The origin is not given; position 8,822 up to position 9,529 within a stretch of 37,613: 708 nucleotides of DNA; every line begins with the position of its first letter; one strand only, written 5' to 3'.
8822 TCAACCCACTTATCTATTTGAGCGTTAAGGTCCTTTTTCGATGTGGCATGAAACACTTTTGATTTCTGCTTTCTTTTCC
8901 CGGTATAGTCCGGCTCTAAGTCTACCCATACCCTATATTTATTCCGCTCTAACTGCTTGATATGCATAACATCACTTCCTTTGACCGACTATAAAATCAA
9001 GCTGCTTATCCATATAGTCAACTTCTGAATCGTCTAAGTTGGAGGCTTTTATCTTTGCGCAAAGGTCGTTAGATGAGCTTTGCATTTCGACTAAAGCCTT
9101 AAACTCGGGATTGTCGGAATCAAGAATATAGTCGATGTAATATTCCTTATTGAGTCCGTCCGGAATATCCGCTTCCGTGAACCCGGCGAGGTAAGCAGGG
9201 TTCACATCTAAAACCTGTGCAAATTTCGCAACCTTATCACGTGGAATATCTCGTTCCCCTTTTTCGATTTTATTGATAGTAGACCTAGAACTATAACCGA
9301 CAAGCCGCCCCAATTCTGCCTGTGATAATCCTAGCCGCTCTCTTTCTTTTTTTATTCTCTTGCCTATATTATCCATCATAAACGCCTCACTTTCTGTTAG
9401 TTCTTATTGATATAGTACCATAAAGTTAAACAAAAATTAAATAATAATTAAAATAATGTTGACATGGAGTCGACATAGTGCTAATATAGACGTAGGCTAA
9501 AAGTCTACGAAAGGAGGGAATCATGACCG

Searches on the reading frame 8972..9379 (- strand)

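Call 11: search_protein_families(library=pfam, proteins=[window:8972-9379:-], max_evalue=0.01)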
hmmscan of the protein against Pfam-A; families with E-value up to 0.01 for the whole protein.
window:8972-9379:- (135 aa): 5 families
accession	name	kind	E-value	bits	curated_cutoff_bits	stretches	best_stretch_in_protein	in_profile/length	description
PF01381.28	HTH_3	-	4.8e-15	55.8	23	1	9-64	1-55/55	Helix-turn-helix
PF13560.12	HTH_31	-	7.6e-12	45.8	27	1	6-62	3-59/64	Helix-turn-helix domain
PF12844.13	HTH_19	-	2.7e-09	37.2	30.2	1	6-64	1-58/64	Helix-turn-helix domain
PF13443.12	HTH_26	-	0.00028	21.5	22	1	9-65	2-58/63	Cro/C1-type HTH DNA-binding domain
PF20432.4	Xre-like-HTH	-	0.0039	17.9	25.8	1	14-43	20-47/63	Antitoxin Xre-like helix-turn-helix domain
